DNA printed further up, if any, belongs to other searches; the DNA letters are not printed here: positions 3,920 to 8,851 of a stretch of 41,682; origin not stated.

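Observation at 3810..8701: Stripped-down type VIIb secretion core: a two-gene essC-yukD operon without recognisable EssA, EssB, EsaA or canonical EsxA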

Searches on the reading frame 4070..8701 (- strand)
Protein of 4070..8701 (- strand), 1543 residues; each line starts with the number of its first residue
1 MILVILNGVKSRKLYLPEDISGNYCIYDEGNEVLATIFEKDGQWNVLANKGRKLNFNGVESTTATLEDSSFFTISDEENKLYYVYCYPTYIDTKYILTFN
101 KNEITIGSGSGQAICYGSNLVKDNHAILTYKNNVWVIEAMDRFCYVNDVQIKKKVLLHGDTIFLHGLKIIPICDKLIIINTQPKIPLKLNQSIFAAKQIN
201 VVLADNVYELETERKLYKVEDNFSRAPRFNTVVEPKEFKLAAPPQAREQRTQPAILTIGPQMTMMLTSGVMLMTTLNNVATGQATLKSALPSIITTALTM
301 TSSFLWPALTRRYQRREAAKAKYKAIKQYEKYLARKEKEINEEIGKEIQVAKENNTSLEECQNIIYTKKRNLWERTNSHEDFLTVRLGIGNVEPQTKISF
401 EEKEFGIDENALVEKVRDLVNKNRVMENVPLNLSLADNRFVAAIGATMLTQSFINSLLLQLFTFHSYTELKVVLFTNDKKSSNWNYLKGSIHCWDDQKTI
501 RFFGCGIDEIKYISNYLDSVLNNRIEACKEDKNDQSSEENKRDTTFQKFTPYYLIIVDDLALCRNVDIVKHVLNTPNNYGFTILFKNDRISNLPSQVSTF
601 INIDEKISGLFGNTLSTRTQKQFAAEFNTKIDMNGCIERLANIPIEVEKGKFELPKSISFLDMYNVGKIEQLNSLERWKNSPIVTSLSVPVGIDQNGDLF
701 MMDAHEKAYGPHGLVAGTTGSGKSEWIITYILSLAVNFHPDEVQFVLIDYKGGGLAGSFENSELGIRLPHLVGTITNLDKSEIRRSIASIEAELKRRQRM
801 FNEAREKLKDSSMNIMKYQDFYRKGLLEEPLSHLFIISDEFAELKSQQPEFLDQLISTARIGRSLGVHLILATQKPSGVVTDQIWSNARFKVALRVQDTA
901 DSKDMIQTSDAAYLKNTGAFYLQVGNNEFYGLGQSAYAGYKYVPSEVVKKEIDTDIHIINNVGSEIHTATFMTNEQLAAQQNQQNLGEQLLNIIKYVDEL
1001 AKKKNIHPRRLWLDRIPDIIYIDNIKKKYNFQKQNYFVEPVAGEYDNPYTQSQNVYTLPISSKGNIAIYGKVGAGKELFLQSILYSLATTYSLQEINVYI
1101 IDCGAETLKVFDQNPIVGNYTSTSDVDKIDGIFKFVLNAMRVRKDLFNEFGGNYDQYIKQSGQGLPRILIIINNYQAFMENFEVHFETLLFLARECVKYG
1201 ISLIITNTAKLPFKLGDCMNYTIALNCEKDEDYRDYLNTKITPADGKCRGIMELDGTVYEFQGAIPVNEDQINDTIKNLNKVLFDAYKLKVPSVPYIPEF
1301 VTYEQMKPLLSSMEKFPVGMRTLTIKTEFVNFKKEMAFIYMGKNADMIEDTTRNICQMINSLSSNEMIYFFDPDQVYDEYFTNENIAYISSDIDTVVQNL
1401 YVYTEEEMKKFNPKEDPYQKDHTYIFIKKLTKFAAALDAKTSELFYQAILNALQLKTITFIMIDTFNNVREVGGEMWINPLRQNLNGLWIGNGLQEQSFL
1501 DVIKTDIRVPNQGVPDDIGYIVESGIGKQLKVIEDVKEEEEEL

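Call 4: search_protein_families(library=pfam, max_evalue=0.1, proteins=[window:4070-8701:-])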
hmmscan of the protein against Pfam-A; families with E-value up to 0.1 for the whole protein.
window:4070-8701:- (1543 aa): 7 families
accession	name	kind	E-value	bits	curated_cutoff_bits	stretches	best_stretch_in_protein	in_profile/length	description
PF01580.24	FtsK_SpoIIIE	-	3.5e-42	144.8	24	2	685-877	16-220/221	FtsK/SpoIIIE family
PF00498.31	FHA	-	7.1e-06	26.8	20.7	1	104-162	1-64/67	FHA domain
PF13401.12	AAA_22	-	1.5e-05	25.8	27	0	1062-1199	4-116/130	AAA domain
PF05872.18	HerA_C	-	0.0084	15.2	22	0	711-753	22-60/502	Helicase HerA-like C-terminal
PF13555.12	AAA_29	-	0.011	15.9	27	0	705-725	15-37/61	P-loop containing region of AAA domain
PF12696.13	TraG-D_C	-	0.057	13.8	22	0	834-904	2-74/126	TraM recognition site of TraD and TraG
PF24838.2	8xMP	-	0.068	13.4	30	0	271-343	31-103/136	Octameric membrane protein family (8xMP)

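Call 5: search_protein_families(library=ncbifam, max_evalue=0.1, proteins=[window:4070-8701:-])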
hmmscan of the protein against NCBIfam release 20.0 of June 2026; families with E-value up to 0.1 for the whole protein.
window:4070-8701:- (1543 aa): 6 families
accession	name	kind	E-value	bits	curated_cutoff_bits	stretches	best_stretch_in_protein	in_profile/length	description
TIGR03928.1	T7_EssCb_Firm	equivalog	1.2e-284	947.4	778.4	1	222-1533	5-1295/1296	type VII secretion protein EssC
TIGR03924.1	T7SS_EccC_a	equivalog_domain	6.4e-100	335.8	509.15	2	241-929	2-661/673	type VII secretion protein EccCa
TIGR03925.1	T7SS_EccC_b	equivalog_domain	3.6e-59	200.5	346.55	2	997-1416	6-443/564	type VII secretion protein EccCb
NF007615.0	PRK10263.1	equivalog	5.1e-15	54.3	1566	1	685-920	988-1230/1355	DNA translocase FtsK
NF040937.1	HerA_Thermprot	equivalog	0.00086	17.8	800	1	858-911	377-429/487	DNA double-strand break repair helicase HerA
TIGR01305.1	GMP_reduct_1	equivalog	0.085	11.8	492.15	0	1064-1175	51-158/343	GMP reductase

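Call 8: find_encoding_contigs(protein=window:4070-8701:-, flank=10000, max_places=6)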
Protein window:4070-8701:- (1543 aa): 1 contig read that carries it; 1 place shown.
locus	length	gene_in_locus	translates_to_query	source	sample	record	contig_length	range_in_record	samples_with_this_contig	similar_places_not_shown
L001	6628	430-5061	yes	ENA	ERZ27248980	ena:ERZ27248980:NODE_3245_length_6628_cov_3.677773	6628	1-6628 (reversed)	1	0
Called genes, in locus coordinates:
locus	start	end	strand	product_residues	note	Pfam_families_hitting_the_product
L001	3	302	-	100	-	?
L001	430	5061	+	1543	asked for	PF00498:FHA (weak), PF13401:AAA_22 (faint), PF01580:FtsK_SpoIIIE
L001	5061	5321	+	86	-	-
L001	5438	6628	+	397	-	?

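Call 17: find_related_loci(query=window:4070-8701:-, collection=genome_contigs, flank=10000)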
Query window:4070-8701:- (1543 aa) in genome_contigs; peptide patterns used: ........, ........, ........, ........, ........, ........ (x = any residue, [..] = any of these).
58 stretches matched a pattern; 4 encode a relative of the query (tblastn E <= 1e-3); 4 distinct loci.
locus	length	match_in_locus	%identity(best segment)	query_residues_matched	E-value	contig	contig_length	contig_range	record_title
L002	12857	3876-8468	86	1-1532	0e+0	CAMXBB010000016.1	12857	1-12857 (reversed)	MAG TPA_asm: uncultured Firmicutes bacterium isolate SRR14411261_bin.7_metawrap_v1.3_MAG genome assembly, contig: NODE.8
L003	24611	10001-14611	57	1-1541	0e+0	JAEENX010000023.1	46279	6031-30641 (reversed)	MAG: Bacilli bacterium isolate Tb.RUG.273 NODE_5298089_length_46279_cov_1.922495, whole genome shotgun sequence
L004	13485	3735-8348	57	1-1541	0e+0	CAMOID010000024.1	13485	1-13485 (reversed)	MAG: uncultured Bacillales bacterium isolate SRR873601_bin.127_metaWRAP_v1.3_MAG genome assembly, contig: NODE_13832_len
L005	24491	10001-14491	42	1-1507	0e+0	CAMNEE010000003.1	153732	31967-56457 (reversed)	MAG: uncultured Bacillales bacterium isolate SRR1222429_bin.164_metaWRAP_v1.3_MAG genome assembly, contig: NODE.73_lengt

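Call 27: search_protein_families(library=pfam, max_evalue=1, proteins=[L005:14900-15343:+, L005:15355-15675:+, L005:15692-16159:+, L005:16196-16567:+, L005:16601-16900:+, L005:16897-17193:+, L005:17257-18294:+, L005:8284-9876:-, L005:7251-8264:-, L005:14585-14839:+])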
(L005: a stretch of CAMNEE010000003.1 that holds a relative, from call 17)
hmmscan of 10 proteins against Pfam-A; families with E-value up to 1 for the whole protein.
L005:14900-15343:+ (147 aa): 3 families
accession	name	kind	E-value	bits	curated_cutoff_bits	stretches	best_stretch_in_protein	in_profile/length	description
PF06013.18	WXG100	-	0.12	13.1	27.3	1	42-113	5-76/86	Proteins of 100 residues with WXG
PF07784.16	DUF1622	-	0.17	12.3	24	1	16-56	20-60/78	Protein of unknown function (DUF1622)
PF16632.10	Caskin-tail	-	0.57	11.1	35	1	21-67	14-61/63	C-terminal region of Caskin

L005:15355-15675:+ (106 aa): 5 families
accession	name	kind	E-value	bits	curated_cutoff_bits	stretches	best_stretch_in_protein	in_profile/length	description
PF06013.18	WXG100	-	1.9e-05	25.3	27.3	1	46-96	36-85/86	Proteins of 100 residues with WXG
PF01442.23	Apolipoprotein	-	0.0033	17.6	90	1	52-106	130-184/190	Apolipoprotein A1/A4/E domain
PF25547.1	WXG100_2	-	0.017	15.5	27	1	34-95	46-108/150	WXG100 like domain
PF10824.14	T7SS_ESX_EspC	-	0.029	15.2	23.5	1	40-104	36-99/100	Excreted virulence factor EspC, type VII ESX diderm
PF04513.17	Baculo_PEP_C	-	0.051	14.1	38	1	3-105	7-103/140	Baculovirus polyhedron envelope protein, PEP, C terminus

L005:15692-16159:+ (155 aa): 1 family
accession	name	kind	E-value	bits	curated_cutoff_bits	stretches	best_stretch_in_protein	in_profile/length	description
PF20117.4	DUF6507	-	0.0045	17.9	25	1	69-144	31-109/120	Family of unknown function (DUF6507)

L005:16196-16567:+ (123 aa): 2 families
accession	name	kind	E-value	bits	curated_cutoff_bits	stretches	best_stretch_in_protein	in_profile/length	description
PF09304.16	Cortex-I_coil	-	0.015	16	60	1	55-117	23-85/107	Cortexillin coiled-coil region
PF16722.10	SAPIS-gp6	-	0.096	13.6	27.4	1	58-117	9-67/72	Pathogenicity island protein gp6 in Staphylococcus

L005:16601-16900:+ (99 aa): 3 families
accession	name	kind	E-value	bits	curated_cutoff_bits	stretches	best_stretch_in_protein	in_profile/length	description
PF21725.3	T7SS_signal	-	0.039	14.3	27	1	23-86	84-146/241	Putative T7SS secretion signal domain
PF14931.11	IFT20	-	0.047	14.3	27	1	7-39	20-52/119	Intraflagellar transport complex B, subunit 20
PF25792.1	BREX_BrxC_helical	-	0.1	13.3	27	0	60-88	70-98/123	BREX ATP-binding protein BrxC alpha helical domain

L005:16897-17193:+ (98 aa): 3 families
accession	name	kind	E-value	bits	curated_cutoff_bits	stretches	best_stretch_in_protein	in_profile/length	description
PF00672.30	HAMP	-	0.027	15.2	25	0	24-60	16-52/53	HAMP domain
PF23825.1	DUF7195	-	0.029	14.6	27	1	75-97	25-47/72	Family of unknown function (DUF7195)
PF09265.15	Cytokin-bind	-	0.063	13.1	23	1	5-75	41-119/281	Cytokinin dehydrogenase 1, FAD and cytokinin binding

L005:17257-18294:+ (345 aa): 5 families
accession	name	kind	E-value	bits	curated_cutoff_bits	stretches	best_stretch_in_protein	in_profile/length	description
PF11187.14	Mbeg1-like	-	4.8e-43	147.6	21.1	1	79-291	4-221/224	Mbeg1-like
PF01764.32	Lipase_3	-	0.052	13.9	22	1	153-202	60-111/140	Lipase (class 3)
PF07859.19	Abhydrolase_3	-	0.057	13.6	25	1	153-182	68-97/210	alpha/beta hydrolase fold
PF00561.26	Abhydrolase_1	-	0.12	12.5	25.8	1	133-181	48-94/245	alpha/beta hydrolase fold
PF17035.10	BET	-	0.14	12.7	24.5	1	267-294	4-31/64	Bromodomain extra-terminal - transcription regulation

L005:8284-9876:- (530 aa): 4 families
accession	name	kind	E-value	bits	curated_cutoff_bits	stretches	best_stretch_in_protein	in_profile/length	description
PF18818.7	MPTase-PolyVal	-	0.00097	19.7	27.5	1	287-337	9-58/126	Zincin-like metallopeptidase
PF20573.4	DUF6782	-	0.024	14.4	27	1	284-335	55-102/241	Putative metallopeptidase family (DUF6782)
PF01863.23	YgjP-like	-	0.13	12.6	26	1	240-334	96-177/207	YgjP-like, metallopeptidase domain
PF13627.12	LptM_cons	-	0.29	11.5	27.3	1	98-110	5-17/23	LPS-assembly lipoprotein LptM, conserved region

L005:7251-8264:- (337 aa): 11 families
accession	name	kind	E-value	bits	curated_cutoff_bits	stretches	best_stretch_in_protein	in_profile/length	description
PF18936.5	DUF5684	-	4.3e-05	24.5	27.4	1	62-129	4-75/81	Family of unknown function (DUF5684)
PF11290.13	DUF3090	-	0.00079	19.8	27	1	190-327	41-170/170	Protein of unknown function (DUF3090)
PF12773.13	DZR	-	0.0024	18.4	27.3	1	311-331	25-45/45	Double zinc ribbon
PF13240.11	Zn_Ribbon_1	-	0.0029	17.8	25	1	313-333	2-22/23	zinc-ribbon domain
PF13248.11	Zn_ribbon_3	-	0.0039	17.1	27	1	311-334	3-26/26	zinc-ribbon domain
PF24460.1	DUF7575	-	0.022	14.5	28.5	1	310-332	3-25/28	Domain of unknown function (DUF7575)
PF17032.10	Zn_ribbon_15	-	0.027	15.7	28.9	1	307-331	51-73/73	zinc-ribbon family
PF18912.6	DZR_2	-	0.11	12.8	27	1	312-334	9-31/56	Double zinc ribbon domain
PF10571.15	UPF0547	-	0.15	12.6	29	1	313-331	3-21/26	Uncharacterised protein family UPF0547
PF14446.12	Prok-RING_1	-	0.32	11.4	29.1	1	311-331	5-27/54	Prokaryotic RING finger family 1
PF24463.1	DUF7577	-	0.45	10.6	28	1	312-335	4-27/27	Domain of unknown function (DUF7577)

L005:14585-14839:+ (84 aa): 0 families

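Call 65: search_solved_structures(query=window:4070-8701:-, max_evalue=0.00001)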
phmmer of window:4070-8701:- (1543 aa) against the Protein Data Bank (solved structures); distinct sequences matched with E-value up to 0.00001: 18.
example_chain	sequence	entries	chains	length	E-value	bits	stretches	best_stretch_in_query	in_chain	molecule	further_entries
9qks_G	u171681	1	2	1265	6.6e-116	391.6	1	181-963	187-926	ESX secretion system protein YukB,Green fluorescent protein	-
4nh0_A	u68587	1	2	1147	1.5e-51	178.3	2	664-924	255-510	Cell divisionFtsK/SpoIIIE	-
7np7_C1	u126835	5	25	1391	1.1e-33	119.1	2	687-898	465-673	ESX-5 secretion system protein EccC5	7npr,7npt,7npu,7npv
7b9f_C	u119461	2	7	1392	9.7e-33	116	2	686-927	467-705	EccC5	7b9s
4n1a_A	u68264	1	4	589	1.2e-16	62.7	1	693-901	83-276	Cell divisionFtsK/SpoIIIE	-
5fv0_A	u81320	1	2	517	1.5e-16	62.3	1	1043-1149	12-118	ESX secretion system protein EccC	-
4lya_A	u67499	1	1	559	1.8e-16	62.1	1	1043-1175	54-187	Uncharacterized protein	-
2iuu_A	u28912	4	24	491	4.5e-15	57.4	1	691-924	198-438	DNA TRANSLOCASE FTSK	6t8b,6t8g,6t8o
2iut_A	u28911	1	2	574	6.4e-15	56.9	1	691-924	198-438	DNA TRANSLOCASE FTSK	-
2ius_A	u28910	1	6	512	6.9e-15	56.8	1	682-919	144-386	DNA TRANSLOCASE FTSK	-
9jv8_A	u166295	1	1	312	6.1e-11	43.7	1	714-878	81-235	ESX-1 secretion system protein EccCb1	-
6o1z_A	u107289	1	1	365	1.1e-06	29.6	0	1058-1193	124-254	DNA translocase coupling protein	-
6sgw_F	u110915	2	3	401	1.4e-06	29.3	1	369-492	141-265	ESX-3 secretion system protein EccC3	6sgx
6umm_E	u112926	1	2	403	1.4e-06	29.2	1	369-492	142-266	ESX-3 secretion system protein EccC3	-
6o1x_A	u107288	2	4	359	1.5e-06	29.2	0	1058-1193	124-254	DNA translocase coupling protein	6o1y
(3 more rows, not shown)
